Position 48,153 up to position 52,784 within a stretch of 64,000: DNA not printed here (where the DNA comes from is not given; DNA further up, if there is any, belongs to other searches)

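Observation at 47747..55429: Operon of two giant multi-domain glycosyltransferases (1443 aa GT4-GT2-GT4 and 932 aa GT4-GT4) plus a coupled 187-aa protein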

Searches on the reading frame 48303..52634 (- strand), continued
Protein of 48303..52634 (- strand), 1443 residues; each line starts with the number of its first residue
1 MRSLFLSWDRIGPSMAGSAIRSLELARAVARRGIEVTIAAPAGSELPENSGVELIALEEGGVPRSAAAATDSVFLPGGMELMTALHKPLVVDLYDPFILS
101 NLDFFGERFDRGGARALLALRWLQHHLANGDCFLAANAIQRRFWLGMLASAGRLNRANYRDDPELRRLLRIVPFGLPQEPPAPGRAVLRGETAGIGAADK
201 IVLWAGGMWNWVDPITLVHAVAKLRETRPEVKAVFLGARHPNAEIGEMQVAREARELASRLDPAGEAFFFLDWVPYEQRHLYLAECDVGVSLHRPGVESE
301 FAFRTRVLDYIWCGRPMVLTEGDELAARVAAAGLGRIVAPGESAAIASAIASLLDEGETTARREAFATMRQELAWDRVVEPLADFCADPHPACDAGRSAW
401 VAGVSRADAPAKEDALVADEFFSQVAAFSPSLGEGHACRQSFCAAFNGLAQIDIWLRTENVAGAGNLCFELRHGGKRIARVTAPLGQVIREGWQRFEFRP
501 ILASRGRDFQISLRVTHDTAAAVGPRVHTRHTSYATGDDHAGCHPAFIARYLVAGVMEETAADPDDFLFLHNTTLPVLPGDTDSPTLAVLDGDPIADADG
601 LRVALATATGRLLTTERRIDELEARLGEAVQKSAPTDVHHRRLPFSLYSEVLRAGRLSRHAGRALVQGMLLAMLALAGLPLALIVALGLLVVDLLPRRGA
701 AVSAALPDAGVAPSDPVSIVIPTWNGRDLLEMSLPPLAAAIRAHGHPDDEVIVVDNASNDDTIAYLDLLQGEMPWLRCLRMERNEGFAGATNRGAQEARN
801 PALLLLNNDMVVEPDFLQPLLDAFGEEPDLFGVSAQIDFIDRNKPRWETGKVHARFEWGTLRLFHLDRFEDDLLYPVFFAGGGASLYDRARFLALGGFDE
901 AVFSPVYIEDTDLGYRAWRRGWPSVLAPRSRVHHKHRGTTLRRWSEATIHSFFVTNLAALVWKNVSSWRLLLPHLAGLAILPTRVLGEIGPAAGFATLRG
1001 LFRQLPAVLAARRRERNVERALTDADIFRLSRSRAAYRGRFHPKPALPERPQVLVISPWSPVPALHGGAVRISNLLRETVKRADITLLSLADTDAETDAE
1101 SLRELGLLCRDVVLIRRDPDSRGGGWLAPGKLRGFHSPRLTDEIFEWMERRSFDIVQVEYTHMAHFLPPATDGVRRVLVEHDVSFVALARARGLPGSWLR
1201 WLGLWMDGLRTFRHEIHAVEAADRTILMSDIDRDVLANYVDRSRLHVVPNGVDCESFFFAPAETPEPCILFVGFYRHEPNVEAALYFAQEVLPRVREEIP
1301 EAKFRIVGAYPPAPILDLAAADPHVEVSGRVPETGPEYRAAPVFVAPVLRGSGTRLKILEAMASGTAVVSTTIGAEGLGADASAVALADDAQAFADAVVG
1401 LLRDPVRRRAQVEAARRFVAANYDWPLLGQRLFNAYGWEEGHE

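Call 18: find_encoding_contigs(protein=P0001, flank=10000, max_places=3)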
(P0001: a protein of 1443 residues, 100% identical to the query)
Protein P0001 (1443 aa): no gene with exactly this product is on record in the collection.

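Call 19: find_encoding_contigs(protein=P0037, flank=10000, max_places=3)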
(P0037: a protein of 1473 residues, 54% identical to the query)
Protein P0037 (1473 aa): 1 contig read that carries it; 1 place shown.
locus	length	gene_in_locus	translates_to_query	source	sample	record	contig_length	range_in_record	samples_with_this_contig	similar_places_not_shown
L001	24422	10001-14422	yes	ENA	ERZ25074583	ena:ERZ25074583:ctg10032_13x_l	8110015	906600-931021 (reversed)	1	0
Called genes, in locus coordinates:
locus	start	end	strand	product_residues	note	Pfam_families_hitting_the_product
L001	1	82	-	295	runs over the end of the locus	PF02739:5_3_exonuc_N, PF01367:5_3_exonuc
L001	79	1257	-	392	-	PF13795:HupE_UreJ_2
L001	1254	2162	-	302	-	PF13145:Rotamase_2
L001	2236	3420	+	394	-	PF12146:Hydrolase_4 (faint)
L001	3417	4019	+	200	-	PF13328:HD_4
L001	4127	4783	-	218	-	PF00596:Aldolase_II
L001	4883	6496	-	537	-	PF08448:PAS_4, PF13185:GAF_2 (weak), PF01590:GAF (weak), PF13492:GAF_3 (weak), PF00512:HisKA, PF02518:HATPase_c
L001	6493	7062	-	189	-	PF00293:NUDIX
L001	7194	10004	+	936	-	PF13439:Glyco_transf_4, PF13579:Glyco_trans_4_4, PF00534:Glycos_transf_1, PF13692:Glyco_trans_1_4, PF13524:Glyco_trans_1_2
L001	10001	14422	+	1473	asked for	PF00534:Glycos_transf_1, PF13692:Glyco_trans_1_4, PF00535:Glycos_transf_2, PF13641:Glyco_tranf_2_3, PF13439:Glyco_transf_4, PF00534:Glycos_transf_1, PF13524:Glyco_trans_1_2, PF13692:Glyco_trans_1_4, +1 more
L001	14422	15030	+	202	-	-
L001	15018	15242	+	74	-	PF00462:Glutaredoxin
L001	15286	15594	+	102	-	-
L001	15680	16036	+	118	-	-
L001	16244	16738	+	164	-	PF01252:Peptidase_A8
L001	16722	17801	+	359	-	PF01075:Glyco_transf_9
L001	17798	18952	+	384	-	-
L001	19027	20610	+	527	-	PF00890:FAD_binding_2 (faint), PF01266:DAO (faint), PF01593:Amino_oxidase, PF13450:NAD_binding_8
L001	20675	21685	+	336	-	PF00685:Sulfotransfer_1, PF13469:Sulfotransfer_3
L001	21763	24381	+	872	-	PF01411:tRNA-synt_2c, PF07973:tRNA_SAD, PF02272:DHHA1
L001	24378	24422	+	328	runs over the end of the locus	PF01695:IstB_IS21 (weak), PF02562:PhoH, PF13245:AAA_19 (weak), PF13604:AAA_30 (weak)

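Call 20: find_encoding_contigs(protein=P0048, flank=10000, max_places=2)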
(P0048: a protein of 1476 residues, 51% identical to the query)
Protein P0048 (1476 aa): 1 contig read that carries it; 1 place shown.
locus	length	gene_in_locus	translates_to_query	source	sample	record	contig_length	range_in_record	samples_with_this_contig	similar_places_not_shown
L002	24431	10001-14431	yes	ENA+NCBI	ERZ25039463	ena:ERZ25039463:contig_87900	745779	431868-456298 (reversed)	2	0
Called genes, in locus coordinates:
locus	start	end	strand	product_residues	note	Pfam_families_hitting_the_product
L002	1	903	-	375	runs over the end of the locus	-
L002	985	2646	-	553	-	-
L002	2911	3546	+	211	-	PF04191:PEMT, PF04140:ICMT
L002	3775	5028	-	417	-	PF01168:Ala_racemase_N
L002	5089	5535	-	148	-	PF12680:SnoaL_2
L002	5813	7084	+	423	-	PF07969:Amidohydro_3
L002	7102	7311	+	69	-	-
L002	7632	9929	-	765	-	PF09586:YfhO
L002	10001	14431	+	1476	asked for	PF13692:Glyco_trans_1_4, PF00535:Glycos_transf_2, PF13641:Glyco_tranf_2_3, PF13632:Glyco_trans_2_3, PF00534:Glycos_transf_1, PF13692:Glyco_trans_1_4, PF13524:Glyco_trans_1_2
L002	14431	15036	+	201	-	-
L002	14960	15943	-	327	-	PF04261:Dyp_perox_N, PF20628:Dyp_perox_C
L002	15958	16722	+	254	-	PF23441:SDR, PF00106:adh_short, PF01370:Epimerase (weak), PF08659:KR, PF13561:adh_short_C2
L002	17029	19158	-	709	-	PF13089:PP_kinase_N, PF02503:PP_kinase, PF17941:PP_kinase_C_1, PF13091:PLDc_2 (faint), PF13090:PP_kinase_C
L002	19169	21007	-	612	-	PF00224:PK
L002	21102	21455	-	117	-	-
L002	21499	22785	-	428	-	-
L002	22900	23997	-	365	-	PF00501:AMP-binding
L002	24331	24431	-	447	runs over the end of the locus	PF00070:Pyr_redox (faint), PF01266:DAO (weak), PF01494:FAD_binding_3, PF04820:Trp_halogenase, PF07992:Pyr_redox_2 (faint), PF12831:FAD_oxidored (weak), PF13450:NAD_binding_8 (weak), PF04820:Trp_halogenase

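Call 21: find_encoding_contigs(protein=P0072, flank=10000, max_places=2)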
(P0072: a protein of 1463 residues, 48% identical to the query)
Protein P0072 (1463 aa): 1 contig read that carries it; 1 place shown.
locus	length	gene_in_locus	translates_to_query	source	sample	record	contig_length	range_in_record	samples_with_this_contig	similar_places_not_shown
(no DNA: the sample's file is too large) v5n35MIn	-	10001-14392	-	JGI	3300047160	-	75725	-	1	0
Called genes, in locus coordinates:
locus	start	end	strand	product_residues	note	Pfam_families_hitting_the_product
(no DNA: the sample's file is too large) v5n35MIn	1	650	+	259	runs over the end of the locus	PF01553:Acyltransferase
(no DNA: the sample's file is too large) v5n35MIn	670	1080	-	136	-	PF01741:MscL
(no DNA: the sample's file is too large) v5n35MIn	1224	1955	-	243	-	PF01988:VIT1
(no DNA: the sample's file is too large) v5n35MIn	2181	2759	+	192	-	-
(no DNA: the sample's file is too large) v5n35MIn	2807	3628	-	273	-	PF00296:Bac_luciferase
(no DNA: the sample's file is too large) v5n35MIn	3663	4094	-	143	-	-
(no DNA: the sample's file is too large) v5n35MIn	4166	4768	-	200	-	PF02798:GST_N, PF13409:GST_N_2, PF13417:GST_N_3, PF00043:GST_C (weak), PF22041:GST_C_7 (weak), PF13410:GST_C_2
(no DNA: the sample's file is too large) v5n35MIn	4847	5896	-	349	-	PF04371:PAD_porph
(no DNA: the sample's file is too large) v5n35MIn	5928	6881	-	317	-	PF00795:CN_hydrolase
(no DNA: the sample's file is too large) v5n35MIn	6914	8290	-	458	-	PF00270:DEAD, PF00271:Helicase_C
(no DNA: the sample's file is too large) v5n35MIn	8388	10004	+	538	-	PF00534:Glycos_transf_1 (weak), PF13692:Glyco_trans_1_4, PF13524:Glyco_trans_1_2 (weak)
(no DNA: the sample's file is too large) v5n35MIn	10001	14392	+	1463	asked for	PF00534:Glycos_transf_1 (weak), PF13692:Glyco_trans_1_4, PF00535:Glycos_transf_2, PF13641:Glyco_tranf_2_3, PF13632:Glyco_trans_2_3, PF00534:Glycos_transf_1, PF13524:Glyco_trans_1_2, PF13692:Glyco_trans_1_4, +1 more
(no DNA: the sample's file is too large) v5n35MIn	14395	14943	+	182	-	-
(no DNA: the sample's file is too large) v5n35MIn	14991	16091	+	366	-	PF13847:Methyltransf_31, PF08241:Methyltransf_11, PF08242:Methyltransf_12, PF13649:Methyltransf_25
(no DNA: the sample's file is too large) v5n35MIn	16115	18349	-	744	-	-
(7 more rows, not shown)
